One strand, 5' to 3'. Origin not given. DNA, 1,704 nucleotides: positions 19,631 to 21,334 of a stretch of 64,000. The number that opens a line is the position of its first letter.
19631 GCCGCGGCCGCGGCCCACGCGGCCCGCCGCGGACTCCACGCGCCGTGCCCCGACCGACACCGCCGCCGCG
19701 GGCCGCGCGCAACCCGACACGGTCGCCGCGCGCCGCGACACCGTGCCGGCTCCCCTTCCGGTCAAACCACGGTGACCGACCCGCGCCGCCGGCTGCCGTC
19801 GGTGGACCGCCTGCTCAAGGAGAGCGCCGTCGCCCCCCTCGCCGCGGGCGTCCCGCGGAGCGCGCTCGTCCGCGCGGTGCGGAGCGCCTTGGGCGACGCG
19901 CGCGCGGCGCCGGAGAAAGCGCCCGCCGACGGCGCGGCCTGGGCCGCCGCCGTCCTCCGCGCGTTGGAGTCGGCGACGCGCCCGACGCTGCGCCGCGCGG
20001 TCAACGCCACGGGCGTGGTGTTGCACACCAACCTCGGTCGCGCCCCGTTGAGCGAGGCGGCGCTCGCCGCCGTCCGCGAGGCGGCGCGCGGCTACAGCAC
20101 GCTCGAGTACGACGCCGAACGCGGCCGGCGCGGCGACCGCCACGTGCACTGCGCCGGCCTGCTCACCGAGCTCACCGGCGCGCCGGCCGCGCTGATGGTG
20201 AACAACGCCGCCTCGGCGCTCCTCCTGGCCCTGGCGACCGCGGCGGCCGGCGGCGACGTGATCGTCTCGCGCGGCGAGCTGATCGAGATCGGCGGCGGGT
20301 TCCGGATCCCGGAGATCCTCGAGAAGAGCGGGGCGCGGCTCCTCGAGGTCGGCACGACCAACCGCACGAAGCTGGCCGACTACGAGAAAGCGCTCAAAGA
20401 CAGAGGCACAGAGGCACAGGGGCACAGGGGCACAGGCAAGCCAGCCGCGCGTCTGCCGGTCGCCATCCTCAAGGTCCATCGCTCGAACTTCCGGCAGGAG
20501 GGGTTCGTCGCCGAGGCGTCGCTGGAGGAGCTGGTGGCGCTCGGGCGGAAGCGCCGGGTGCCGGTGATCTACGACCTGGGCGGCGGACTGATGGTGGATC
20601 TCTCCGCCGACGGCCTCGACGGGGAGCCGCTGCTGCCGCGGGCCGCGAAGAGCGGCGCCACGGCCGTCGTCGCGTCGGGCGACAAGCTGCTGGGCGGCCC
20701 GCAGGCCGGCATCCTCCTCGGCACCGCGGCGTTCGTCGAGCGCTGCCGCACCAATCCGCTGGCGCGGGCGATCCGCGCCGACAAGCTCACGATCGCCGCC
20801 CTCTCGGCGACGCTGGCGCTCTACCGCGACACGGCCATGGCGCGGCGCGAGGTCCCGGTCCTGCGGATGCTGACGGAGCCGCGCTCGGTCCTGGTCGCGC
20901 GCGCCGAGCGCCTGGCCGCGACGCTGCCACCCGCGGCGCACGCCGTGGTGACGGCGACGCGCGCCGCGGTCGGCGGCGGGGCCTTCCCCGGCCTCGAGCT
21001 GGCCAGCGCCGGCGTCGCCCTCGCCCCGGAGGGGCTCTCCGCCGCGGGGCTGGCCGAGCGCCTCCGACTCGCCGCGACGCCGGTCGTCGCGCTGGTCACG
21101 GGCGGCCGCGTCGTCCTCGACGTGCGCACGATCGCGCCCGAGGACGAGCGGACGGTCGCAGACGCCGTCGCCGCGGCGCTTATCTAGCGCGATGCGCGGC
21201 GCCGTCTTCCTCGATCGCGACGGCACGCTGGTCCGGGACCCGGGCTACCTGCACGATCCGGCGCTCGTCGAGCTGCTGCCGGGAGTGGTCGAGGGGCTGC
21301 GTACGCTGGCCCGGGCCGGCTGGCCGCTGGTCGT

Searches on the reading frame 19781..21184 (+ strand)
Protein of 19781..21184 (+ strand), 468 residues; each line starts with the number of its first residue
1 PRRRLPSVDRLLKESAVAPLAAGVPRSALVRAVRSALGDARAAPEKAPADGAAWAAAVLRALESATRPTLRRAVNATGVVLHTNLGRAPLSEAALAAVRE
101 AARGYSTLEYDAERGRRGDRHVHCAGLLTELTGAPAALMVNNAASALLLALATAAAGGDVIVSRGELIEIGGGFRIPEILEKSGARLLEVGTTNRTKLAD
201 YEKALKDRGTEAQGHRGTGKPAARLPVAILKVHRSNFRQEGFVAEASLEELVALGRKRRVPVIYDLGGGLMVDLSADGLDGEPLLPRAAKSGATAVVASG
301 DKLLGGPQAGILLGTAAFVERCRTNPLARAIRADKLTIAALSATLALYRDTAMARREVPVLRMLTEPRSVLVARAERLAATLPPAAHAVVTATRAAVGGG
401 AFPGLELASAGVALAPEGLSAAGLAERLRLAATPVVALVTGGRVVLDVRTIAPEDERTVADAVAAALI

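Call 84: search_solved_structures(query=window:19781-21184:+, max_evalue=0.001, show_alignments=1)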
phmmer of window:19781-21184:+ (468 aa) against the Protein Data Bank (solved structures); distinct sequences matched with E-value up to 0.001: 6.
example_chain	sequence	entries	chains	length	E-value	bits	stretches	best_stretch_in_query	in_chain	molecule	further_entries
3w1h_A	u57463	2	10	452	2.2e-102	346.5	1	19-461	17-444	L-seryl-tRNA(Sec) selenium transferase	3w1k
3w1i_A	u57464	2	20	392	8.4e-100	338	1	63-461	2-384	L-seryl-tRNA(Sec) selenium transferase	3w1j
3wcn_A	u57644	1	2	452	2.5e-99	336.4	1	19-461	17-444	L-seryl-tRNA(Sec) selenium transferase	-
3wco_A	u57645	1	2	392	9.6e-97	327.9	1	63-461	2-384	L-seryl-tRNA(Sec) selenium transferase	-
8uzw_A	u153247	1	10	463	8.3e-89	301.8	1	4-454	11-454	L-seryl-tRNA(Sec) selenium transferase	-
8t7j_A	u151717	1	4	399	1.5e-06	30.8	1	83-460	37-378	Putative selenocysteine synthase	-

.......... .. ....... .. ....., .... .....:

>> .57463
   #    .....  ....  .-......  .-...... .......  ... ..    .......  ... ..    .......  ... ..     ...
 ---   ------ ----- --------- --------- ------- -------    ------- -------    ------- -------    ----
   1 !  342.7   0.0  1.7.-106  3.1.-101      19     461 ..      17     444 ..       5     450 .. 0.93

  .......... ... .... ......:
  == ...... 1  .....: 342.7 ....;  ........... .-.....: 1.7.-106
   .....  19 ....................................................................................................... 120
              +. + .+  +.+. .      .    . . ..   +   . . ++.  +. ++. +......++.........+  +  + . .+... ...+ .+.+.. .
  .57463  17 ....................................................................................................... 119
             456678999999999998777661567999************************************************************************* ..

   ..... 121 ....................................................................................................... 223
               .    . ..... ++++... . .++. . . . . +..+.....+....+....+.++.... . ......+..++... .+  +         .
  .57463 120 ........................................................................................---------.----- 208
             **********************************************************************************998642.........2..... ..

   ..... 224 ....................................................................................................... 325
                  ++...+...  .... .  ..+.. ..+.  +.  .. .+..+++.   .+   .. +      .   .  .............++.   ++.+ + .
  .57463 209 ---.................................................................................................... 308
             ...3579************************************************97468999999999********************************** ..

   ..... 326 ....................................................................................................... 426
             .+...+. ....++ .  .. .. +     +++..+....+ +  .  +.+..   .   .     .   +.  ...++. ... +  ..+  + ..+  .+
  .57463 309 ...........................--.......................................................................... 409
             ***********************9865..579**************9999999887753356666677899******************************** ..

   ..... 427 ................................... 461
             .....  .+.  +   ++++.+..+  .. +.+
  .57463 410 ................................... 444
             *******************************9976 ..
